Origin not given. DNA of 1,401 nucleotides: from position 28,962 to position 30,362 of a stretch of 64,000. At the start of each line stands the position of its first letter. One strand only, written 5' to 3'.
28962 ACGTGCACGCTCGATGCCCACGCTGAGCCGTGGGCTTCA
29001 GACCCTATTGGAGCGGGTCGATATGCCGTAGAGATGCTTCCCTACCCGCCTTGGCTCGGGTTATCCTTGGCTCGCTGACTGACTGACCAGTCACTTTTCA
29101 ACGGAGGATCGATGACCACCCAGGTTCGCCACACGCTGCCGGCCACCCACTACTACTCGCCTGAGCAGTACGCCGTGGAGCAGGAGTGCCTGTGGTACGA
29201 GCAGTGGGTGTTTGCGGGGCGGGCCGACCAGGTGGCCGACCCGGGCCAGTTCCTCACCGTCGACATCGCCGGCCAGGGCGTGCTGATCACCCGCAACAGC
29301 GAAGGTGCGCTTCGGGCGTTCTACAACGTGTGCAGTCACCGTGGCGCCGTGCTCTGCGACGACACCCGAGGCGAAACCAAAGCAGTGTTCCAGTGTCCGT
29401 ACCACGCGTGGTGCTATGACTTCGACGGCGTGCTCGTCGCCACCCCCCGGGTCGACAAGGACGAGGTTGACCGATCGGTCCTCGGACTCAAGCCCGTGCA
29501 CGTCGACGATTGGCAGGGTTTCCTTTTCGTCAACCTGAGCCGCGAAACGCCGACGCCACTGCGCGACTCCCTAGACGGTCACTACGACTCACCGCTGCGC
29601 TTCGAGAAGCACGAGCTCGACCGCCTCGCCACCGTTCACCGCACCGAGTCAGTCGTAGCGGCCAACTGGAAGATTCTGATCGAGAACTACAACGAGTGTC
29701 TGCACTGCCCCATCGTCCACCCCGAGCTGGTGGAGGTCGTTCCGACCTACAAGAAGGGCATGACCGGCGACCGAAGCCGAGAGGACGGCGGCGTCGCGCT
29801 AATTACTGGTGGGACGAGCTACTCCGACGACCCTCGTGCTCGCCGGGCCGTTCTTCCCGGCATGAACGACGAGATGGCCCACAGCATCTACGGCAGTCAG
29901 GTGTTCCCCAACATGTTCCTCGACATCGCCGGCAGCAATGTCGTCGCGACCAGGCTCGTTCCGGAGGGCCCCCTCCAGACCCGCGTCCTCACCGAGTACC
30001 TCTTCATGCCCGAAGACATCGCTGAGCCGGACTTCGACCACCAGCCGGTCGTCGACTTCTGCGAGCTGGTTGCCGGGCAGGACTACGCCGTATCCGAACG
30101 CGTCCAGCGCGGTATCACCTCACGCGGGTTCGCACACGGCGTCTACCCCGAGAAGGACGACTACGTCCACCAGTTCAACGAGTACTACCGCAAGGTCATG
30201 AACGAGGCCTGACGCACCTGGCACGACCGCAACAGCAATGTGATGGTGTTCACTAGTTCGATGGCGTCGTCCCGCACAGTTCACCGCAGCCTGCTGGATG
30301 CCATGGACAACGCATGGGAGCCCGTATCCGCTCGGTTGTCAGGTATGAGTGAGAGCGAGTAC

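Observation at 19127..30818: Accessory catabolic cluster resembling a methylated-amine / osmolyte demethylation pathway but with unusual composition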

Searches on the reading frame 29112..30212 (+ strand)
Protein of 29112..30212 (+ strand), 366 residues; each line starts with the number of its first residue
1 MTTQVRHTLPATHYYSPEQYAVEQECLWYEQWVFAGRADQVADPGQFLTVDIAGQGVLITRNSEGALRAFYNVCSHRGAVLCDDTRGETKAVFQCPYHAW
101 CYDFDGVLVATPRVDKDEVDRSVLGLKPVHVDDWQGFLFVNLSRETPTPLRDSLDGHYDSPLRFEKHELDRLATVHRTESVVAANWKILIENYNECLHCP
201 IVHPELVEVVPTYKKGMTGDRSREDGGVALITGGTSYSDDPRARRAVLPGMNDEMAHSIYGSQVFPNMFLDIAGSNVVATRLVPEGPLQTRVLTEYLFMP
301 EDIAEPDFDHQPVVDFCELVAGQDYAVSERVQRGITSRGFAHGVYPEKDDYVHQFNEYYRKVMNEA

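Call 6: search_protein_families(library=pfam, proteins=[window:29112-30212:+])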
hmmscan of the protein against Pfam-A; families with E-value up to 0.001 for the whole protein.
window:29112-30212:+ (366 aa): 2 families
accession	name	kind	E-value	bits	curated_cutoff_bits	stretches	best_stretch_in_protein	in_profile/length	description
PF00848.25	Ring_hydroxyl_A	-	2.3e-38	132.6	24.9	1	169-364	1-207/208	Ring hydroxylating alpha subunit (catalytic domain)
PF00355.32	Rieske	-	1.6e-19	70.1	20.3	1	31-116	1-83/88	Rieske [2Fe-2S] domain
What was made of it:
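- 29112..30212 (+): Group V Rieske non-heme iron oxygenase alpha subunit (366 aa). A regulon member. PF00355 and PF00848 (call 6).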

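Call 7: search_protein_families(library=ncbifam, proteins=[window:29112-30212:+], max_evalue=0.00001)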
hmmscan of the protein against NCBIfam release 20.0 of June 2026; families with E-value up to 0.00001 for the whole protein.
window:29112-30212:+ (366 aa): 5 families
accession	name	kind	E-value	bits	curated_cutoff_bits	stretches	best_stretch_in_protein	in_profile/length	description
NF058607.1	GlBtMonoOxGbcA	equivalog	1.1e-55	188.7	670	2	4-213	28-232/420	glycine betaine monooxygenase oxygenase subunit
TIGR03228.1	anthran_1_2_A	equivalog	1e-29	103.6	671.9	1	14-212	21-222/438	anthranilate 1,2-dioxygenase large subunit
NF041684.1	ant_diox_AndAc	equivalog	3.8e-23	81.7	750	1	10-204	24-223/418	anthranilate 1,2-dioxygenase large subunit AndAc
NF042946.1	3PPDioc_HcaE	equivalog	5e-22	78.5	830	1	12-213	19-224/450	3-phenylpropionate/cinnamic acid dioxygenase subunit alpha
TIGR03229.1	benzo_1_2_benA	equivalog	1.2e-21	77.1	780.95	1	15-238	22-251/433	benzoate 1,2-dioxygenase large subunit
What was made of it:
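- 29112..30212 (+): The GbcA model scores 189 bits against a cutoff of 670 (call 7).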

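Call 9: find_encoding_contigs(protein=window:29112-30212:+, flank=10000, max_places=6)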
Protein window:29112-30212:+ (366 aa): no gene with exactly this product is on record in the collection.

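Call 10: find_homologous_proteins(query=window:29112-30212:+, max_evalue=1e-20)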
Query window:29112-30212:+ (366 aa): 3919 proteins with E <= 1e-20 among 8000 candidates; the best 120 are listed.
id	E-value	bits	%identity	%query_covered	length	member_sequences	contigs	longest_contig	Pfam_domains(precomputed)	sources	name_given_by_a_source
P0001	9.6e-233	790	90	99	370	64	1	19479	PF00355.33,PF00848.26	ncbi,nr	ncbi:MAG: aromatic ring-hydroxylating dioxygenase subunit alpha [Actinomycetia bacterium]|nr:aromati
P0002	3.3e-219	746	86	99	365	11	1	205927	PF00355.33,PF00848.26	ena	-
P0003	7.5e-219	744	86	99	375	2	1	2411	PF00355.33,PF00848.26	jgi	jgi:glycine betaine catabolism A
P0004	1.4e-218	743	86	99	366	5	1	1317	PF00355.33,PF00848.26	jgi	jgi:glycine betaine catabolism A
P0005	1.3e-211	721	81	99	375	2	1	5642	PF00355.33,PF00848.26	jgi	jgi:Rieske 2Fe-2S family protein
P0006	2.7e-211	720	81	99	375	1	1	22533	PF00355.33,PF00848.26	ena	-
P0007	4.7e-210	715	81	99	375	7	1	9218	PF00355.33,PF00848.26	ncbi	ncbi:MAG: aromatic ring-hydroxylating oxygenase subunit alpha [Actinomycetes bacterium]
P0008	1.1e-206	704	80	99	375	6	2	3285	PF00355.33,PF00848.26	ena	-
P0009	1.6e-206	704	80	100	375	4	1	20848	PF00355.33,PF00848.26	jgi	jgi:Rieske 2Fe-2S family protein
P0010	4.6e-206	702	78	99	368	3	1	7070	PF00355.33,PF00848.26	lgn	-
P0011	3.5e-204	696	77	99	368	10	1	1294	PF00355.33,PF00848.26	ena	-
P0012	6.6e-204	695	78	99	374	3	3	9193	PF00355.33,PF00848.26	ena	-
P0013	1.3e-203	694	79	99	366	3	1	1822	PF00355.33,PF00848.26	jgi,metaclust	metaclust:\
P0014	2.3e-203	693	78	99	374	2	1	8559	PF00355.33,PF00848.26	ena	-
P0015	4.5e-203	692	78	99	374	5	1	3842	PF00355.33,PF00848.26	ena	-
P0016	5.6e-195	666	77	99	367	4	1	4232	PF00355.33,PF00848.26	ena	-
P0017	2.2e-194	664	74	99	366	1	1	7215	PF00355.33,PF00848.26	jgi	jgi:Rieske 2Fe-2S family protein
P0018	3.3e-189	647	73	100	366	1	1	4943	PF00355.33,PF00848.26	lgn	-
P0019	2.6e-188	644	73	100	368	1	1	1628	PF00355.33,PF00848.26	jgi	jgi:Rieske 2Fe-2S family protein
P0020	3.3e-188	644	73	99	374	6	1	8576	PF00355.33,PF00848.26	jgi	jgi:Rieske 2Fe-2S family protein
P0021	3.8e-188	643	75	99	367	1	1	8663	PF00355.33,PF00848.26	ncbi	ncbi:MAG: aromatic ring-hydroxylating dioxygenase subunit alpha [Actinomycetes bacterium]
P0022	1.0e-186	639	73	99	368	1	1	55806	PF00355.33,PF00848.26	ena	-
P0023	1.7e-184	631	72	99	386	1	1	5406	PF00355.33,PF00848.26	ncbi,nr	ncbi:MAG TPA: aromatic ring-hydroxylating dioxygenase subunit alpha [Actinomycetes bacterium]|nr:aro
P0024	5.8e-184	630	72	99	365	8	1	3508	PF00355.33,PF00848.26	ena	-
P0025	1.6e-182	625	71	99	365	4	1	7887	PF00355.33,PF00848.26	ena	-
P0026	1.0e-181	622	70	99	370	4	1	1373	PF00355.33,PF00848.26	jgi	-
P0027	4.1e-181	620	79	90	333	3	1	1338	PF00355.33,PF00848.26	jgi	jgi:Rieske 2Fe-2S family protein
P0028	9.1e-181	619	72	99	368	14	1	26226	PF00355.33,PF00848.26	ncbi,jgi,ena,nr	ncbi:MAG: aromatic ring-hydroxylating dioxygenase subunit alpha [Actinomycetota bacterium]|nr:aromat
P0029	7.8e-179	613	70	98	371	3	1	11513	PF00355.33,PF00848.26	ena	-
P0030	6.1e-176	603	69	99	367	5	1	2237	PF00355.33,PF00848.26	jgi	jgi:Rieske 2Fe-2S family protein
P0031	1.2e-174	599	69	99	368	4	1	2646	PF00355.33,PF00848.26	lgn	-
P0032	2.8e-174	598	69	98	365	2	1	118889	PF00355.33,PF00848.26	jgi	-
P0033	3.8e-174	597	70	97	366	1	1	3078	PF00355.33,PF00848.26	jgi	jgi:Rieske 2Fe-2S family protein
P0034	2.1e-171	588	67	99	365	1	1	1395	PF00355.33,PF00848.26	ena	-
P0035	4.8e-170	584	67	99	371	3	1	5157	PF00355.33,PF00848.26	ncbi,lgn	-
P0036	6.6e-169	580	67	99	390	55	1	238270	PF00355.33,PF00848.26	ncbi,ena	-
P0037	7.9e-157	540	73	84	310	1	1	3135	PF00355.33,PF00848.26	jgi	jgi:Rieske 2Fe-2S family protein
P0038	7.0e-156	537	62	98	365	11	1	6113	PF00355.33,PF00848.26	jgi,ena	-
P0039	1.2e-154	533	61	98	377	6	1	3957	PF00355.33,PF00848.26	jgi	jgi:Rieske 2Fe-2S family protein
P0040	1.9e-152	526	62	98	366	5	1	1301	PF00355.33,PF00848.26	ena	-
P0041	4.5e-140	485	56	98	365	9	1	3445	PF00355.33,PF00848.26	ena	-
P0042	1.2e-136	474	56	99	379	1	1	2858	PF00355.33,PF00848.26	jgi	jgi:Rieske 2Fe-2S family protein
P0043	4.9e-136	472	56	99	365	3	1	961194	PF00355.33,PF00848.26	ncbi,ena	-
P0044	8.9e-135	468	56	100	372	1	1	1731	PF00355.33,PF00848.26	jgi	jgi:Rieske 2Fe-2S family protein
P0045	9.5e-135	468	55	98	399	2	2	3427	PF00355.33,PF00848.26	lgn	-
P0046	4.2e-134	465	55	98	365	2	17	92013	PF00355.33,PF00848.26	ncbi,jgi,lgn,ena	ncbi:MAG: aromatic ring-hydroxylating dioxygenase subunit alpha [Actinomycetes bacterium]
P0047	5.3e-133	462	55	97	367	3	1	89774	PF00355.33,PF00848.26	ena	-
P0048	1.7e-132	460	54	98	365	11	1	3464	PF00355.33,PF00848.26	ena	-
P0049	2.0e-132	460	54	100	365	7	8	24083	PF00355.33,PF00848.26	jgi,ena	-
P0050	2.5e-132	460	55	98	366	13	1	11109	PF00355.33,PF00848.26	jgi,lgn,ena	-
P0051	7.3e-132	458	54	99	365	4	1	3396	PF00355.33,PF00848.26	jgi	jgi:glycine betaine catabolism A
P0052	4.2e-131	456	54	99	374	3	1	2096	PF00355.33,PF00848.26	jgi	jgi:Rieske 2Fe-2S family protein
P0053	5.7e-131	455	53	98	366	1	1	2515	PF00355.33,PF00848.26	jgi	jgi:glycine betaine catabolism A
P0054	7.1e-131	455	54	98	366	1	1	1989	PF00355.33,PF00848.26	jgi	-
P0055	1.3e-130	454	51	100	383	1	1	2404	PF00355.33,PF00848.26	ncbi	ncbi:MAG: aromatic ring-hydroxylating oxygenase subunit alpha [Nocardioidaceae bacterium]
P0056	1.2e-129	451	53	99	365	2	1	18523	PF00355.33,PF00848.26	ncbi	ncbi:MAG: aromatic ring-hydroxylating dioxygenase subunit alpha [Actinomycetes bacterium]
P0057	1.3e-129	451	53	98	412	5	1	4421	PF00355.33,PF00848.26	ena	-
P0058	2.5e-129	450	53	99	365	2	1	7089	PF00355.33,PF00848.26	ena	-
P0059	3.6e-128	446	53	98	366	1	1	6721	PF00355.33,PF00848.26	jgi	jgi:glycine betaine catabolism A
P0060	4.6e-128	446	52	97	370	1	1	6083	PF00355.33,PF00848.26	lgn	-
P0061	5.8e-128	445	52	97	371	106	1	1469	PF00355.33,PF00848.26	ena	-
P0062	9.6e-128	445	54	98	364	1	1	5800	PF00355.33,PF00848.26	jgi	jgi:Rieske 2Fe-2S family protein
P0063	2.5e-127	443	53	98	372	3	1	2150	PF00355.33,PF00848.26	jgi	jgi:Rieske 2Fe-2S family protein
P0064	2.6e-127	443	51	97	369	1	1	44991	PF00355.33,PF00848.26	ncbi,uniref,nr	ncbi:MAG TPA: aromatic ring-hydroxylating dioxygenase subunit alpha [Segeticoccus sp.]|uniref:aromat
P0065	2.7e-127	443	53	97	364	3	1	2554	PF00355.33,PF00848.26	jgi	jgi:Rieske 2Fe-2S family protein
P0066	1.0e-126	441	52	98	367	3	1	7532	PF00355.33,PF00848.26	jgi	jgi:glycine betaine catabolism A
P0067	1.0e-126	441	53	99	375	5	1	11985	PF00355.33,PF00848.26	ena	-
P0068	2.3e-126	440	52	98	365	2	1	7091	PF00355.33,PF00848.26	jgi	jgi:Rieske 2Fe-2S family protein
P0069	2.3e-126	440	53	98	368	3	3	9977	PF00355.33,PF00848.26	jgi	jgi:Rieske 2Fe-2S family protein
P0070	3.7e-126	439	53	99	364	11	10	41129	PF00355.33,PF00848.26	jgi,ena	jgi:Rieske 2Fe-2S family protein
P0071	1.3e-125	438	52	97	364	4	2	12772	PF00355.33,PF00848.26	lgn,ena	-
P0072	2.0e-125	437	53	98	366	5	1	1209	PF00355.33,PF00848.26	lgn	-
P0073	2.7e-125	437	52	98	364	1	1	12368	PF00355.33,PF00848.26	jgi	jgi:phenylpropionate dioxygenase-like ring-hydroxylating dioxygenase large terminal subunit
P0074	3.2e-125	436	52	99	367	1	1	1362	PF00355.33,PF00848.26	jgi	-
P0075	3.6e-125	436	53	97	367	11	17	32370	PF00355.33,PF00848.26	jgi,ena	jgi:Rieske 2Fe-2S family protein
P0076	3.7e-125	436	52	99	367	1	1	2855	PF00355.33,PF00848.26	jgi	jgi:Rieske 2Fe-2S family protein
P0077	4.8e-125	436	54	96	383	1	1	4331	PF00355.33,PF00848.26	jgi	jgi:Rieske 2Fe-2S family protein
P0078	7.1e-125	435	52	98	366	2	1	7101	PF00355.33,PF00848.26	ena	-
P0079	9.3e-125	435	51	96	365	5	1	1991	PF00355.33,PF00848.26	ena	-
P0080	9.5e-125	435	50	98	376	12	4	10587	PF00355.33,PF00848.26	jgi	jgi:Rieske 2Fe-2S family protein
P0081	1.0e-124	435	51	100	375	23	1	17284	PF00355.33,PF00848.26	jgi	jgi:Rieske 2Fe-2S family protein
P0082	1.3e-124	434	52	98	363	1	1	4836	PF00355.33,PF00848.26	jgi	jgi:glycine betaine catabolism A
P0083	1.6e-124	434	51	99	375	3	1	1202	PF00355.33,PF00848.26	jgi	-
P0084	2.0e-124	434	53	96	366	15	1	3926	PF00355.33,PF00848.26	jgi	-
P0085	2.2e-124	433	53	98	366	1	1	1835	PF00355.33,PF00848.26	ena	-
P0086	3.9e-124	433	51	98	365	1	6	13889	PF00355.33,PF00848.26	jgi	jgi:Rieske 2Fe-2S family protein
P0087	4.5e-124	432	50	99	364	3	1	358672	PF00355.33,PF00848.26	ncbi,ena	-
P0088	4.9e-124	432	52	96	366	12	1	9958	PF00355.33,PF00848.26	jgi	jgi:glycine betaine catabolism A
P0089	5.2e-124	432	52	99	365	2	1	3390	PF00355.33,PF00848.26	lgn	-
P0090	5.3e-124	432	51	99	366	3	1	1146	PF00355.33,PF00848.26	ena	-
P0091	5.8e-124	432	51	99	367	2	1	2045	PF00355.33,PF00848.26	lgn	-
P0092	5.8e-124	432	53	98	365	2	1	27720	PF00355.33,PF00848.26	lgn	-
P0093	6.0e-124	432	51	99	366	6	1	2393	PF00355.33,PF00848.26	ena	-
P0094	7.3e-124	432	52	97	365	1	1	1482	PF00355.33,PF00848.26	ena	-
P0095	7.6e-124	432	51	98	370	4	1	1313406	PF00355.33,PF00848.26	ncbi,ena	-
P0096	8.2e-124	432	51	98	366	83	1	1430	PF00355.33,PF00848.26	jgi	jgi:glycine betaine catabolism A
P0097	8.7e-124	432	51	99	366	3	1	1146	PF00355.33,PF00848.26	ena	-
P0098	1.2e-123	431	53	97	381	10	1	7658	PF00355.33,PF00848.26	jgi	jgi:Rieske 2Fe-2S family protein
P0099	1.2e-123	431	50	98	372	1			PF00355.33,PF00848.26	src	-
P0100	1.2e-123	431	53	98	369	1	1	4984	PF00355.33,PF00848.26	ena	-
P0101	1.3e-123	431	51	99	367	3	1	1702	PF00355.33,PF00848.26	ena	-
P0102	1.5e-123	431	50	97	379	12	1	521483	PF00355.33,PF00848.26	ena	-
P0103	1.7e-123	431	51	100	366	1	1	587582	PF00355.33,PF00848.26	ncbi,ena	-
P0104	1.8e-123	430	51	98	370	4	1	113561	PF00355.33,PF00848.26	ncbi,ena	-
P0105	1.8e-123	430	51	99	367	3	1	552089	PF00355.33,PF00848.26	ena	-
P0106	1.9e-123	430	52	96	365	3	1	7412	PF00355.33,PF00848.26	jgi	jgi:Rieske 2Fe-2S family protein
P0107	2.0e-123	430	52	98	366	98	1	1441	PF00355.33,PF00848.26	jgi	jgi:glycine betaine catabolism A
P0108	2.0e-123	430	52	99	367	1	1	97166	PF00355.33,PF00848.26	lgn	-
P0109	2.4e-123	430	51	98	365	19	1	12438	PF00355.33,PF00848.26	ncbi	ncbi:MAG: aromatic ring-hydroxylating dioxygenase subunit alpha [Actinomycetes bacterium]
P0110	3.0e-123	430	51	98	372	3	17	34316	PF00355.33,PF00848.26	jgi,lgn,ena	-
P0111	3.3e-123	430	52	98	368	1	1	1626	PF00355.33,PF00848.26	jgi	-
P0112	3.3e-123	430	51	96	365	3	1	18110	PF00355.33,PF00848.26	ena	-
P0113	4.3e-123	429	51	97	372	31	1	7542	PF00355.33,PF00848.26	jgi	jgi:Rieske 2Fe-2S family protein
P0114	5.9e-123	429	51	98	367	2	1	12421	PF00355.33,PF00848.26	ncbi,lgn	ncbi:MAG: aromatic ring-hydroxylating dioxygenase subunit alpha [Gaiellaceae bacterium]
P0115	6.3e-123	429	53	98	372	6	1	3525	PF00355.33,PF00848.26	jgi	jgi:Rieske 2Fe-2S family protein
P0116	6.3e-123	429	51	99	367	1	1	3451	PF00355.33,PF00848.26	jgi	jgi:Rieske 2Fe-2S family protein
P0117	6.3e-123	429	53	96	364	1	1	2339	PF00355.33,PF00848.26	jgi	jgi:phenylpropionate dioxygenase-like ring-hydroxylating dioxygenase large terminal subunit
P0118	6.6e-123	429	50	98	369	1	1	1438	PF00355.33,PF00848.26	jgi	jgi:Rieske 2Fe-2S family protein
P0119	6.7e-123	429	50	96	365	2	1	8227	PF00355.33,PF00848.26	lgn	-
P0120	7.0e-123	429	52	98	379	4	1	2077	PF00355.33,PF00848.26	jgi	-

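Call 11: find_encoding_contigs(protein=P0001, flank=10000, max_places=2)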
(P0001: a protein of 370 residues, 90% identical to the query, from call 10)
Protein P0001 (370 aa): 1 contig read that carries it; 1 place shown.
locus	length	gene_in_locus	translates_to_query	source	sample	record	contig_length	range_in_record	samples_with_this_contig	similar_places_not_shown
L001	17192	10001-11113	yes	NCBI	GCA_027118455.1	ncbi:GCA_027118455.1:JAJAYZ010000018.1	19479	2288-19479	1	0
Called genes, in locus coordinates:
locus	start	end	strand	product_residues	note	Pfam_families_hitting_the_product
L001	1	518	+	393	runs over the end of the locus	PF00561:Abhydrolase_1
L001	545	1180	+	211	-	PF00565:SNase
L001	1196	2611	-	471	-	PF00884:Sulfatase, PF16347:SGSH_C (weak)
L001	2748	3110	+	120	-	-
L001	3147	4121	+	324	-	PF04909:Amidohydro_2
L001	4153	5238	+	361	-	PF01571:GCV_T, PF08669:GCV_T_C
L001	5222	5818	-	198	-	PF09997:DUF2238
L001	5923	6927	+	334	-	PF02729:OTCace_N, PF00185:OTCace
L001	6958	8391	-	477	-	PF01425:Amidase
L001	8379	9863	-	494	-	PF00501:AMP-binding, PF13193:AMP-binding_C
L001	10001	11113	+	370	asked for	PF00355:Rieske, PF00848:Ring_hydroxyl_A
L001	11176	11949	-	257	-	-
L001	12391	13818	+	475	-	PF13088:BNR_2 (faint)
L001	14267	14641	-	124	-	PF14534:DUF4440, PF12680:SnoaL_2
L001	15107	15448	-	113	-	-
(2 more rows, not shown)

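Call 12: find_encoding_contigs(protein=P0002, flank=10000, max_places=2)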
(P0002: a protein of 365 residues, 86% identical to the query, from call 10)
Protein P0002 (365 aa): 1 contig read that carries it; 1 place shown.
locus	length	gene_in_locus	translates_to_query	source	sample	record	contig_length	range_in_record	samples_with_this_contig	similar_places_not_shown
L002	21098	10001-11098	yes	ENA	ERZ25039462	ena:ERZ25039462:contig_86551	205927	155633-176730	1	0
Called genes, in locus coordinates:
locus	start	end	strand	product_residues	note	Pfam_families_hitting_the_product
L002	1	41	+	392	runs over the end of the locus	PF00561:Abhydrolase_1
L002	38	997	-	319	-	PF02574:S-methyl_trans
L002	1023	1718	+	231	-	PF00565:SNase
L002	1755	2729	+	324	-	PF04909:Amidohydro_2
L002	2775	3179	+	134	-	PF01571:GCV_T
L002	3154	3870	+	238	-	PF01571:GCV_T, PF08669:GCV_T_C, PF25455:Beta-barrel_CAF17_C (weak)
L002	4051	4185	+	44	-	-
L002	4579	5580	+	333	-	PF02729:OTCace_N, PF00185:OTCace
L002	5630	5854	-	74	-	PF01425:Amidase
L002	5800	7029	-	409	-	PF01425:Amidase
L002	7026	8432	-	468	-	PF00501:AMP-binding, PF13193:AMP-binding_C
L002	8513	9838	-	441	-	PF00890:FAD_binding_2 (weak), PF01266:DAO, PF01593:Amino_oxidase, PF12831:FAD_oxidored (weak), PF13450:NAD_binding_8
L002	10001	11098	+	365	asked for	PF00355:Rieske, PF00848:Ring_hydroxyl_A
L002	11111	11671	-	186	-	PF01966:HD (faint)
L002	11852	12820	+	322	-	-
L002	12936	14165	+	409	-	-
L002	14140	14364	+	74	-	-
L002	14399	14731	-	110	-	PF02656:DUF202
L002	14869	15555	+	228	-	-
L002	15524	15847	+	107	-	PF05572:Peptidase_M43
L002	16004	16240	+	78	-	-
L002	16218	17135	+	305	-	PF00324:AA_permease, PF13520:AA_permease_2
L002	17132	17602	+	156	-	-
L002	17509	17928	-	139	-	-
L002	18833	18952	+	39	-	-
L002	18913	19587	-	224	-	-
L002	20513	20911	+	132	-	-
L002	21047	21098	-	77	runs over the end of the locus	-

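Call 13: find_encoding_contigs(protein=P0022, flank=10000, max_places=2)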
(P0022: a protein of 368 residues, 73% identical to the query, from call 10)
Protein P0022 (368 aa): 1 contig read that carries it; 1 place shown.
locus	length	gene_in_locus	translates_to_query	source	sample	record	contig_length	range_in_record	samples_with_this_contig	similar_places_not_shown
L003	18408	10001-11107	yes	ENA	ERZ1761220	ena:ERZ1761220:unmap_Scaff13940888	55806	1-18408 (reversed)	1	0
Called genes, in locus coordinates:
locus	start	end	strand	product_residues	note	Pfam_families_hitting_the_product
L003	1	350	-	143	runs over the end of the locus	PF22091:DUF6941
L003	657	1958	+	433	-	PF01053:Cys_Met_Meta_PP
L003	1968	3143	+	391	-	PF00561:Abhydrolase_1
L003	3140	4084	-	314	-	PF02574:S-methyl_trans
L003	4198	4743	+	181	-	PF00565:SNase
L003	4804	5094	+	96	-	PF13453:Zn_ribbon_TFIIB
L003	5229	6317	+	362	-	PF01571:GCV_T, PF08669:GCV_T_C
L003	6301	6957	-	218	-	PF09997:DUF2238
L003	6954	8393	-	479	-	PF01425:Amidase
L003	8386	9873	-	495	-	PF00501:AMP-binding, PF13193:AMP-binding_C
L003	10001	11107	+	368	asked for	PF00355:Rieske, PF00848:Ring_hydroxyl_A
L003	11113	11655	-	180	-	PF01966:HD (weak)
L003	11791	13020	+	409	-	PF01839:FG-GAP (faint), PF13517:FG-GAP_3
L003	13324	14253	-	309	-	PF05853:BKACE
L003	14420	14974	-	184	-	-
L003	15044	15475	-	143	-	PF00255:GSHPx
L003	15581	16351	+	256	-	PF00977:His_biosynth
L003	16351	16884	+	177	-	PF13302:Acetyltransf_3, PF00583:Acetyltransf_1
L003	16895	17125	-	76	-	-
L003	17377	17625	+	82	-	-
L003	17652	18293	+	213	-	-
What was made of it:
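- Checked: The other is a 198-aa membrane protein (24343-24939, minus) whose homologs are annotated DUF2238 (calls 11, 13).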

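Call 14: find_encoding_contigs(protein=P0036, flank=10000, max_places=2)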
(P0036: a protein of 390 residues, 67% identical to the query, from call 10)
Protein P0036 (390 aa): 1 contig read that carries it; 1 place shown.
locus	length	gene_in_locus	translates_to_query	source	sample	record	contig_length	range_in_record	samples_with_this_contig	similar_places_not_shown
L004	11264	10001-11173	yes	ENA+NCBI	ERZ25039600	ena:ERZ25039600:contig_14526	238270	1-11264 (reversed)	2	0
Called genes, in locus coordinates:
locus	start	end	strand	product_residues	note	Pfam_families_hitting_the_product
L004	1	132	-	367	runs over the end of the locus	PF01979:Amidohydro_1, PF07969:Amidohydro_3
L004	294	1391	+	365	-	PF01070:FMN_dh, PF05690:ThiG (faint), PF00478:IMPDH (weak), PF01645:Glu_synthase (weak)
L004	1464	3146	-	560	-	PF17391:Urocanase_N, PF01175:Urocanase, PF17392:Urocanase_C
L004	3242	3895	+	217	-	-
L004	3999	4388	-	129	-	PF00903:Glyoxalase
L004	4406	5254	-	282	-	PF01063:Aminotran_4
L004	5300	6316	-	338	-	PF00425:Chorismate_bind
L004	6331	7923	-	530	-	PF00221:Lyase_aromatic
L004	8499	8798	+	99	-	-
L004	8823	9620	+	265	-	PF01209:Ubie_methyltran, PF02353:CMAS (weak), PF05175:MTS (faint), PF13489:Methyltransf_23, PF08241:Methyltransf_11, PF08242:Methyltransf_12, PF13649:Methyltransf_25, PF13847:Methyltransf_31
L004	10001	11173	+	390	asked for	PF00355:Rieske, PF00848:Ring_hydroxyl_A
